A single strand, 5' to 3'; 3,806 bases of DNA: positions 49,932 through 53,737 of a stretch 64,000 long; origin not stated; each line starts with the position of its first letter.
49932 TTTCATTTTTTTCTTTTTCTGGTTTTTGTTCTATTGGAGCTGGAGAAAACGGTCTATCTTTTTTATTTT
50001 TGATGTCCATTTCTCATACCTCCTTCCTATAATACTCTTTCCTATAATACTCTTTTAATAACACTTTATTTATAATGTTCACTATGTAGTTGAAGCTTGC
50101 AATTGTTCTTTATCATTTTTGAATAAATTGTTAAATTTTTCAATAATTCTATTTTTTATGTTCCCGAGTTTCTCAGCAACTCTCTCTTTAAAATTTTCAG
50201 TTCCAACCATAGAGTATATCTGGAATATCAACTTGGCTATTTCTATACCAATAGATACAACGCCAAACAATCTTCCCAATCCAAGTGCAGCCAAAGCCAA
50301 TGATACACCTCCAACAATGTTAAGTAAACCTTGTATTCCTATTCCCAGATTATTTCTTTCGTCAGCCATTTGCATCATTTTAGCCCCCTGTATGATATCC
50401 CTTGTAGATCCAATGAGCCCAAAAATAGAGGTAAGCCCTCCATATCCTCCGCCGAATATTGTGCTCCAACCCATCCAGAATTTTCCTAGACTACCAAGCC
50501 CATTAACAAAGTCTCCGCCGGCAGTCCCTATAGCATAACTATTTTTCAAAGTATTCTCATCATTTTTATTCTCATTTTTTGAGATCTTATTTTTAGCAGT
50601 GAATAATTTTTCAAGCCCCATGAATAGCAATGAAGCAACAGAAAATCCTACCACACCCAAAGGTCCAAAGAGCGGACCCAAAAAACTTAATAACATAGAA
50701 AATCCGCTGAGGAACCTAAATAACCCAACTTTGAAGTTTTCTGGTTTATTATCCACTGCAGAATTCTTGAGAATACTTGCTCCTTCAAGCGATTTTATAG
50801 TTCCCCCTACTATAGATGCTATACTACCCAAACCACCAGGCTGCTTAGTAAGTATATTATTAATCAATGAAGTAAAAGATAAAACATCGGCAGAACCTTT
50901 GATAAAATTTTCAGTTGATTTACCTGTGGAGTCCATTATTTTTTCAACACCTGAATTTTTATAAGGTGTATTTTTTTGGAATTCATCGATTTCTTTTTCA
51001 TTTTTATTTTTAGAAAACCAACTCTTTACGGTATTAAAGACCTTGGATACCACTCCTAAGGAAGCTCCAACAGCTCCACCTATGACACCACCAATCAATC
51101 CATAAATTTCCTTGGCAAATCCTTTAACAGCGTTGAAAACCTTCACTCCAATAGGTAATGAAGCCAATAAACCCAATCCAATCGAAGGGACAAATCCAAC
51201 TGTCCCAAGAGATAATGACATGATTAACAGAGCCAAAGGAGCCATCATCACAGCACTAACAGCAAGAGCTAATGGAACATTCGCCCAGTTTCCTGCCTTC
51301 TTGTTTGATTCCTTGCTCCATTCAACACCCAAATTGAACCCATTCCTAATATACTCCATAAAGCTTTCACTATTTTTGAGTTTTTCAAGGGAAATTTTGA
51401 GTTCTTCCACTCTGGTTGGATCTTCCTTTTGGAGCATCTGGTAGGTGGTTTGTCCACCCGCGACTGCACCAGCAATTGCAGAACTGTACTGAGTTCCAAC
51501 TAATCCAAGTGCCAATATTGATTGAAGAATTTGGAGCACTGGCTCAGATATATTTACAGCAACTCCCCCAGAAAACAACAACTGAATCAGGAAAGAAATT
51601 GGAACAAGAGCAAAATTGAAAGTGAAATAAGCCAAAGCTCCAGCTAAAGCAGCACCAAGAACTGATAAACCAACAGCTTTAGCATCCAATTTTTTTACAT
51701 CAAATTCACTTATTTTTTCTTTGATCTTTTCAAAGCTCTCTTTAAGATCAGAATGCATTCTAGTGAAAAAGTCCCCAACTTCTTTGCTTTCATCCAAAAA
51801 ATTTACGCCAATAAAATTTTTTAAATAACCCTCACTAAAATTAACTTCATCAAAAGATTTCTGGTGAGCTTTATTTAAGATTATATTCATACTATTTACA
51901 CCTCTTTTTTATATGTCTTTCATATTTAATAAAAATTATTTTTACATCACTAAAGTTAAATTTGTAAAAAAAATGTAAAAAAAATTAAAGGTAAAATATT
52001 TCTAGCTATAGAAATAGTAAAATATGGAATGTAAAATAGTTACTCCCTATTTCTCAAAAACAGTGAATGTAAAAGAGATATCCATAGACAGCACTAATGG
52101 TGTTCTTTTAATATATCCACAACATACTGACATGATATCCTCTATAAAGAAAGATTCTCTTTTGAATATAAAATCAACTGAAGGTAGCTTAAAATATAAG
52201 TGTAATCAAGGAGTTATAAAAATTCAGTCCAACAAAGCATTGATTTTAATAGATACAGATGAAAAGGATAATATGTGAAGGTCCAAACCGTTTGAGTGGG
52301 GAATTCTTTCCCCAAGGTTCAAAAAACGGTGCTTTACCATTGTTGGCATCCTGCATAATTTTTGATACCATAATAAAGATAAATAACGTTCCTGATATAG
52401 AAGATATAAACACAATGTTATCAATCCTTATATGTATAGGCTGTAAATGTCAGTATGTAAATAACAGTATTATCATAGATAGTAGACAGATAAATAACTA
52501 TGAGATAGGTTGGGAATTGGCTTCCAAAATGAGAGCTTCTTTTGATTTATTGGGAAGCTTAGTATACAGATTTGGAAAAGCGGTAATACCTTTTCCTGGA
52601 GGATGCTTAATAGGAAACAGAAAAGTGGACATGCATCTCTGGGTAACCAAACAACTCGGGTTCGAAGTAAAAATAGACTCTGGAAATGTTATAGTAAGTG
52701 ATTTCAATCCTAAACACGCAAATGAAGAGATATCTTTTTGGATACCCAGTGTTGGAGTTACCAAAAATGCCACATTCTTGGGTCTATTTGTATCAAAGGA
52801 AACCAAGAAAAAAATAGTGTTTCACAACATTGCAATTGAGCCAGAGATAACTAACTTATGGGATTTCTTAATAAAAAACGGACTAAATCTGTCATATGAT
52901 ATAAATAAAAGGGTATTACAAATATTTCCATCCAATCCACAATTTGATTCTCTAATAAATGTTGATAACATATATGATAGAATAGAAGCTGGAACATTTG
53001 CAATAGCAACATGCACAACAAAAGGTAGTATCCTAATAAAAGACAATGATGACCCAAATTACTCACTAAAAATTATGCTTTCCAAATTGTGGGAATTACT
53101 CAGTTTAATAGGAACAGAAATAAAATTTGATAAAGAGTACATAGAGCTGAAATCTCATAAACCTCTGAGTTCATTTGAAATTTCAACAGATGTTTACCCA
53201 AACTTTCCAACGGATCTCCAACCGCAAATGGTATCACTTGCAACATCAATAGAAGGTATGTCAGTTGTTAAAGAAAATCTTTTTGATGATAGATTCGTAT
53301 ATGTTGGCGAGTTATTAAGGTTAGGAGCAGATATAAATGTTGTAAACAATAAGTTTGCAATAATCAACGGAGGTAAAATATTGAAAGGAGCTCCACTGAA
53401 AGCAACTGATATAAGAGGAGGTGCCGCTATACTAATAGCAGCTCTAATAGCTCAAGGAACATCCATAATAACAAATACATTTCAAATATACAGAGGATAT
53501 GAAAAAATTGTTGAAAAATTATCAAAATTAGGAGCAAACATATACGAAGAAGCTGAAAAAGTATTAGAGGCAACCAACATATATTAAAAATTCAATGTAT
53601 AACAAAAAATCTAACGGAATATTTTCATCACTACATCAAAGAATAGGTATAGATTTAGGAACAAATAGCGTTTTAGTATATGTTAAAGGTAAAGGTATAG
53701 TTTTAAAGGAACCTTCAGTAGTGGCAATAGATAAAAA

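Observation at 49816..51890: Orphan 602-aa glycine-zipper membrane protein plus 64-aa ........-repeat partner: candidate pore, translocator or toxin pair of unknown family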

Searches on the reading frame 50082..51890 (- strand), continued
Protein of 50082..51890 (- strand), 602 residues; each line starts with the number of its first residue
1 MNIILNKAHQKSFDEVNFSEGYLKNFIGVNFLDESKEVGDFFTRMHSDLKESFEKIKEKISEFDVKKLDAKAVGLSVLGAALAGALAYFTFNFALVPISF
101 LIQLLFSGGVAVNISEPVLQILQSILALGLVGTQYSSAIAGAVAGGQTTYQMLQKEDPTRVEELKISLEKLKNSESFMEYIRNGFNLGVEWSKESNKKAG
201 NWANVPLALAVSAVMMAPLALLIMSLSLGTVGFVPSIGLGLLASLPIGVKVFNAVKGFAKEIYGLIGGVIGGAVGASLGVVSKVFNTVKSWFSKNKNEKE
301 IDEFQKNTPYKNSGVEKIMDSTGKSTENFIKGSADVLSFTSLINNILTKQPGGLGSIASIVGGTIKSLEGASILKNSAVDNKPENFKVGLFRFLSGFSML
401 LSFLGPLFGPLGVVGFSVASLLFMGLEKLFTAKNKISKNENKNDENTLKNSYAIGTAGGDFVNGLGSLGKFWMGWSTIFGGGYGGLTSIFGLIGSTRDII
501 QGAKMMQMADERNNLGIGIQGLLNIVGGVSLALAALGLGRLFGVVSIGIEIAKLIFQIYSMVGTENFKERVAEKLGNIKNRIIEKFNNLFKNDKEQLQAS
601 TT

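Call 100: search_protein_families(library=pfam, proteins=[P0010, P0013, P0014, P0017, P0018, P0022, P0024, P0003, P0005, P0009], max_evalue=0.1)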
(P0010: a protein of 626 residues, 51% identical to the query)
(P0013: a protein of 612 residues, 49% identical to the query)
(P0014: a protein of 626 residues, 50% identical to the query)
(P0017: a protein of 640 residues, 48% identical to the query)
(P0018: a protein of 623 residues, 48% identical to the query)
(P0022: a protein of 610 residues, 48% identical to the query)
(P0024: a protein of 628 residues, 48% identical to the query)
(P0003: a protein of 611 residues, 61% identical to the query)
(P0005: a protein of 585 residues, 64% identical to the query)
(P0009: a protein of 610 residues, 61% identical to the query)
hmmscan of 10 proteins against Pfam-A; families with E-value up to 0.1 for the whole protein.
P0010 (626 aa): 1 family
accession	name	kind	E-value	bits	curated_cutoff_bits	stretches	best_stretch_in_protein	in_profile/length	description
PF02382.20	RTX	-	0.026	14.6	26.8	0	179-263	37-121/311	N-terminal domain in RTX protein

P0013 (612 aa): 2 families
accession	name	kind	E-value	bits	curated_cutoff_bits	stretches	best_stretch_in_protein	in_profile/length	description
PF13488.11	Gly-zipper_Omp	-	0.026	14.9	25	1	278-294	24-40/46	Glycine zipper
PF07898.18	DUF1676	-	0.086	13.3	24.3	0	160-251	53-161/170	Protein of unknown function (DUF1676)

P0014 (626 aa): 5 families
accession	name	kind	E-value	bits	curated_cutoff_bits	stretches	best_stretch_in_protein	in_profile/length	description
PF04277.18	OAD_gamma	-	0.015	16.4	27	0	571-620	3-52/76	Oxaloacetate decarboxylase, gamma chain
PF13441.11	Gly-zipper_YMGG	-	0.016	15.4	28.9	1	293-307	30-44/45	YMGG-like Gly-zipper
PF17319.7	DUF5362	-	0.033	14.5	25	0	556-618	6-67/94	Family of unknown function (DUF5362)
PF02382.20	RTX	-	0.039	14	26.8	0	179-263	37-121/311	N-terminal domain in RTX protein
PF24005.1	DUF7320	-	0.084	13.3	27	0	53-86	6-39/78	Domain of unknown function (DUF7320)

P0017 (640 aa): 0 families

P0018 (623 aa): 2 families
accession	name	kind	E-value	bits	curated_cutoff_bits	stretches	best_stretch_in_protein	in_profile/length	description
PF04277.18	OAD_gamma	-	0.013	16.6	27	1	552-604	3-55/76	Oxaloacetate decarboxylase, gamma chain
PF08566.15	Pam17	-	0.014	15.7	25.4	0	366-431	33-99/165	Mitochondrial import protein Pam17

P0022 (610 aa): 0 families

P0024 (628 aa): 1 family
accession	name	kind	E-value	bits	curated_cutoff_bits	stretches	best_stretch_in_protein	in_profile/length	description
PF07898.18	DUF1676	-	0.03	14.8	24.3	0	183-264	64-159/170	Protein of unknown function (DUF1676)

P0003 (611 aa): 2 families
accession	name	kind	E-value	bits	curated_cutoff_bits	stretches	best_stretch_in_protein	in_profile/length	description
PF08784.17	RPA_C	-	0.055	14.6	22.6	0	19-81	28-87/106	Replication protein A C terminal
PF08566.15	Pam17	-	0.087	13.1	25.4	0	359-425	34-98/165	Mitochondrial import protein Pam17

P0005 (585 aa): 5 families
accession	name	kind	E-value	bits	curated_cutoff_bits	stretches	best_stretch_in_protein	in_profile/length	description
PF09447.15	Cnl2_NKP2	-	0.00022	21.6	27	1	8-60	11-62/65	Cnl2/NKP2 family protein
PF09969.14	DUF2203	-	0.037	15.2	24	0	10-73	17-81/122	Uncharacterized conserved protein (DUF2203)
PF17443.8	pXO2-72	-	0.067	13.9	25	0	157-200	20-60/62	Uncharacterized protein pXO2-72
PF09537.16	DUF2383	-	0.073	13.7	30.8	1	10-64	4-60/111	Domain of unknown function (DUF2383)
PF12588.13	PSDC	-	0.095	13.3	23.4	0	11-86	6-82/138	Phophatidylserine decarboxylase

P0009 (610 aa): 2 families
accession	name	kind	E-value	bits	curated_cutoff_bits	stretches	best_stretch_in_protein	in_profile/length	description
PF17832.7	Pre-PUA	-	0.03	15.4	23.5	0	575-608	14-47/86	Pre-PUA-like domain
PF17443.8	pXO2-72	-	0.039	14.7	25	0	159-201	21-60/62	Uncharacterized protein pXO2-72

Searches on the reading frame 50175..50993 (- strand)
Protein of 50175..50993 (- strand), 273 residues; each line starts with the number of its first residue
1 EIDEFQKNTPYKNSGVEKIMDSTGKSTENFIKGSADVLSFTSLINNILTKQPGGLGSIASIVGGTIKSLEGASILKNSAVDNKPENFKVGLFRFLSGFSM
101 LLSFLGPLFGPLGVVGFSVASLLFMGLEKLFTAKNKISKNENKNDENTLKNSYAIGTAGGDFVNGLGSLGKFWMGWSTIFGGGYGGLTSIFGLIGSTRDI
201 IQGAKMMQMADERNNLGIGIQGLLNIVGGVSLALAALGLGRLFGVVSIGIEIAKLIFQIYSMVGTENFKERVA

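Call 67: predict_structure(alignment_id=A5)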
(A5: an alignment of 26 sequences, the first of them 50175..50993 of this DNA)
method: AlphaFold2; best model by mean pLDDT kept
length: 273 residues; sequences in the alignment: 26
mean_pLDDT: 83.0   pTM: 0.81
mean pLDDT of the five models: 83.0, 81.7, 80.7, 78.3, 76.7
residues with pLDDT >= 90: 77; 70-90: 160; 50-70: 25; < 50: 11
segments of 3 or more residues with pLDDT < 50: 266-273
pLDDT, mean of each block of 10 residues (from residue 1): 53 77 90 86 87 80 93 90 87 93 88 89 91 78 72 90 90 85 75 92 89 82 91 85 87 83 51 35
secondary structure, 60 per line:
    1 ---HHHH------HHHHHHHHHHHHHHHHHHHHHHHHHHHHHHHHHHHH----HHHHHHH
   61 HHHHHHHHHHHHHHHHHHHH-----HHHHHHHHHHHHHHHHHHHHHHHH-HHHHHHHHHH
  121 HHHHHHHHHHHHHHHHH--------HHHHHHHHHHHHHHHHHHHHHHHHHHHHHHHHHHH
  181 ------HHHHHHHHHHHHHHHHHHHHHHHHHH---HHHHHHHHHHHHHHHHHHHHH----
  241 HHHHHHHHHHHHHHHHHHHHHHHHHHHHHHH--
elements in order: H4-7 H14-49 H54-80 H86-109 H111-137 H146-180 H187-212 H216-236 H241-271

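Call 69: fold_search(model_id=the predicted structure, library=pdb)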
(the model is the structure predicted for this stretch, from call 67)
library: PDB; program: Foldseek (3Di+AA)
matches with E <= 10: 504; with E <= 0.001: 0
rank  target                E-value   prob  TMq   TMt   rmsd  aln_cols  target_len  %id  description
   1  7udn_B                1.7e-01  0.41  0.19  0.18  25.6       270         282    9  Crystal structure of designed helical repeat protein RPB_PLP1_R6 in alternative conformation 2 (released 2023-03-22)
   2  3te2_E                3.1e-01  0.14  0.15  0.15  19.7       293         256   11  Crystal structure of HSC K16S (released 2012-03-07)
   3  8iep_C                3.3e-01  0.44  0.26  0.26  16.5       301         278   13  Cryo-EM structure of GPR156C/D of G-protein free GPR156 (local refine) (released 2024-02-14)
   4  3te0_E                3.3e-01  0.15  0.15  0.16  18.9       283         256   11  Crystal structure of HSC K148E (released 2012-03-07)
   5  7udm_A                3.7e-01  0.25  0.18  0.18  24.8       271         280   10  Crystal structure of designed helical repeat protein RPB_PLP1_R6 in alternative conformation 1 (with peptide) (released 2023-03-22)
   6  5hu6_D                4.4e-01  0.10  0.14  0.15  30.7       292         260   12  Structure of the T. brucei haptoglobin-haemoglobin receptor bound to human haptolgobin-haemoglobin (released 2016-03-02)
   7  2ch7_B                4.6e-01  0.20  0.18  0.17  46.8       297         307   11  Crystal structure of the cytoplasmic domain of a bacterial chemoreceptor from Thermotoga maritima (released 2006-04-18)
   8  3tds_C                4.8e-01  0.15  0.17  0.17  21.0       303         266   12  Crystal structure of HSC F194I (released 2012-03-07)
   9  8iei_A                5.2e-01  0.25  0.23  0.23  16.8       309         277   13  Cryo-EM structure of GPR156A/B of G-protein free GPR156 (local refine) (released 2024-02-14)
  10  3tds_E                5.4e-01  0.13  0.15  0.16  18.9       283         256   11  Crystal structure of HSC F194I (released 2012-03-07)
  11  3tdx_A                5.4e-01  0.13  0.15  0.16  18.7       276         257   12  Crystal structure of HSC L82V (released 2012-03-07)
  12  3te0_A                5.4e-01  0.13  0.15  0.16  18.9       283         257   11  Crystal structure of HSC K148E (released 2012-03-07)
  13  8eit_R                5.7e-01  0.28  0.19  0.20  15.8       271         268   10  Structure of FFAR1-Gq complex bound to DHA (released 2023-05-24)
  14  2ch7_A                5.7e-01  0.11  0.13  0.11  36.6       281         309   12  Crystal structure of the cytoplasmic domain of a bacterial chemoreceptor from Thermotoga maritima (released 2006-04-18)
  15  9a65_B                5.9e-01  0.15  0.16  0.07  42.4       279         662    9  Integrative model of YVAQ-MCPB by crosslinking MS and deep learning (released 2024-09-18)
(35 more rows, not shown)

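Call 73: fold_search(model_id=the predicted structure, library=viral)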
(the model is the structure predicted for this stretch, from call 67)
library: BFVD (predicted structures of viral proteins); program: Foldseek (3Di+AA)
matches with E <= 10: 296; with E <= 0.001: 0
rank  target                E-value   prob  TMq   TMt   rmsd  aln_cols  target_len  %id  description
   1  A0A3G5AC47            1.6e-01  0.82  0.25  0.29  20.1       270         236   11  Uncharacterized protein [Hyperionvirus sp.]
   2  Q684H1                1.9e-01  0.35  0.20  0.19  17.0       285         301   11  (no name in the UniProt tables at hand)
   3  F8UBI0                2.1e-01  0.60  0.27  0.18  15.3       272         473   14  (no name in the UniProt tables at hand)
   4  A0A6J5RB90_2          2.3e-01  0.16  0.14  0.07  21.1       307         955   16  Large polyvalent protein associated domain-containing protein [uncultured Caudovirales phage]
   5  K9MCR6                2.9e-01  0.30  0.20  0.18  14.5       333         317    9  (no name in the UniProt tables at hand)
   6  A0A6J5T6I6            3.0e-01  0.30  0.17  0.15  35.2       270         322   10  Uncharacterized protein [uncultured Caudovirales phage]
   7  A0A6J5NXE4            3.4e-01  0.28  0.19  0.21  32.3       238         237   13  Uncharacterized protein [uncultured Caudovirales phage]
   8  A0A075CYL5            3.5e-01  0.60  0.30  0.26  19.2       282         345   13  Membrane protein EE34 [Elephant endotheliotropic herpesvirus 5]
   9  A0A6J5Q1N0            3.5e-01  0.25  0.19  0.19  43.4       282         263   11  Uncharacterized protein [uncultured Caudovirales phage]
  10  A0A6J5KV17            3.7e-01  0.16  0.16  0.15  41.0       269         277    9  Uncharacterized protein [uncultured Caudovirales phage]
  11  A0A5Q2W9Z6            3.8e-01  0.13  0.16  0.10  23.6       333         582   11  (no name in the UniProt tables at hand)
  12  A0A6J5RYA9            4.0e-01  0.15  0.16  0.10  23.9       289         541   13  Uncharacterized protein [uncultured Caudovirales phage]
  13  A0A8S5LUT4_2          4.6e-01  0.13  0.13  0.06  36.2       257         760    8  Tail protein [Siphoviridae sp. ctMsr1]
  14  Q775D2                4.8e-01  0.16  0.14  0.17  34.7       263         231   10  Bbp12 [Bordetella phage BPP-1]
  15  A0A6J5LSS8            4.8e-01  0.14  0.14  0.16  39.0       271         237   12  Internal virion protein [uncultured Caudovirales phage]
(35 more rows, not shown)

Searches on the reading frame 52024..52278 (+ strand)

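Call 3: search_protein_families(library=pfam, proteins=[window:52024-52278:+], max_evalue=1)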
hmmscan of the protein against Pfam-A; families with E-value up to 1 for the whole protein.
window:52024-52278:+ (84 aa): 1 family
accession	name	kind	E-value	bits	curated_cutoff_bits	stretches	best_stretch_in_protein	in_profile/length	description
PF02823.21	ATP-synt_DE_N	-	1.5e-09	38.2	27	1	1-78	1-79/80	ATP synthase, Delta/Epsilon chain, beta-sandwich domain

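Call 4: search_protein_families(library=ncbifam, proteins=[window:52024-52278:+], max_evalue=1)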
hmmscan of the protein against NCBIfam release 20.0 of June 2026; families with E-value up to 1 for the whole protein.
window:52024-52278:+ (84 aa): 13 families
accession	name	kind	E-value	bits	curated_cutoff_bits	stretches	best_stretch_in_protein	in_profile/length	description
TIGR01216.1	ATP_synt_epsi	equivalog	2.9e-08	33.8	67.25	1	2-78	3-80/130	ATP synthase F1 subunit epsilon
NF009984.0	PRK13450.1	equivalog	8.9e-08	32.1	164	1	3-81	7-86/133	F0F1 ATP synthase subunit epsilon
NF009980.0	PRK13446.1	equivalog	1e-07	32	129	1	3-82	7-86/136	F0F1 ATP synthase subunit epsilon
NF001846.0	PRK00571.1-3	equivalog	1.3e-07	31.9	132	1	1-83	4-87/137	F0F1 ATP synthase subunit epsilon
NF001847.0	PRK00571.1-4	equivalog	1.2e-05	25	135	1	15-79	19-83/139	F0F1 ATP synthase subunit epsilon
NF009985.0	PRK13451.1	equivalog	0.00024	21.2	112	1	1-78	1-78/101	F0F1 ATP synthase subunit epsilon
TIGR03166.1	alt_F1F0_F1_eps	hypoth_equivalog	0.00041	20.3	100.1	1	4-70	3-70/122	alternate F1F0 ATPase, F1 subunit epsilon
NF004871.0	PRK06228.1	equivalog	0.00047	20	135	1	1-65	5-71/133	F0F1 ATP synthase subunit epsilon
NF011322.0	PRK14735.1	equivalog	0.0036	17.2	202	1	15-81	18-83/139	F0F1 ATP synthase subunit epsilon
NF009977.0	PRK13442.1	equivalog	0.011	15.9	80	1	18-80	24-86/102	F0F1 ATP synthase subunit epsilon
NF009979.0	PRK13444.1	equivalog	0.013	15.8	163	1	16-80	22-85/127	F0F1 ATP synthase subunit epsilon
NF002403.0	PRK01474.1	equivalog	0.047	14.2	131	1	3-75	7-82/112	F0F1 ATP synthase subunit epsilon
NF001851.0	PRK00571.2-4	equivalog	0.1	12.6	131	1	15-77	20-82/135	F0F1 ATP synthase subunit epsilon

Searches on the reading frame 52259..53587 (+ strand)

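Call 3: search_protein_families(library=pfam, proteins=[window:52259-53587:+], max_evalue=1)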
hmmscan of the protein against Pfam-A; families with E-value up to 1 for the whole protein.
window:52259-53587:+ (442 aa): 1 family
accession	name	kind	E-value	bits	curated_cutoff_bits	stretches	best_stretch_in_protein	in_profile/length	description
PF00275.25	EPSP_synthase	-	3.4e-55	187.9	22.8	1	7-421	2-417/417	EPSP synthase (3-phosphoshikimate 1-carboxyvinyltransferase)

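Call 4: search_protein_families(library=ncbifam, proteins=[window:52259-53587:+], max_evalue=1)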
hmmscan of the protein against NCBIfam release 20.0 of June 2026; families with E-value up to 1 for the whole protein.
window:52259-53587:+ (442 aa): 6 families
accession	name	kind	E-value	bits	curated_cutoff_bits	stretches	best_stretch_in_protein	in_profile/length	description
NF006873.0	PRK09369.1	subfamily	4.7e-112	374.7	297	1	1-430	1-416/419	UDP-N-acetylglucosamine 1-carboxyvinyltransferase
TIGR01072.1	murA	equivalog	4.1e-110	368.4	392.7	1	1-429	1-415/416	UDP-N-acetylglucosamine 1-carboxyvinyltransferase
NF009470.0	PRK12830.1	equivalog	1.9e-88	297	552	1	1-431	1-415/417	UDP-N-acetylglucosamine 1-carboxyvinyltransferase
TIGR01356.1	aroA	equivalog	6.2e-07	28.6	287.25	1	276-425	258-413/415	3-phosphoshikimate 1-carboxyvinyltransferase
NF011381.1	PRK14806.1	equivalog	0.0015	16.9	902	1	354-434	504-584/733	bifunctional prephenate dehydrogenase/3-phosphoshikimate 1-carboxyvinyltransferase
NF008816.0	PRK11860.1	equivalog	0.062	11.4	943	1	347-430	280-368/662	bifunctional 3-phosphoshikimate 1-carboxyvinyltransferase/cytidylate kinase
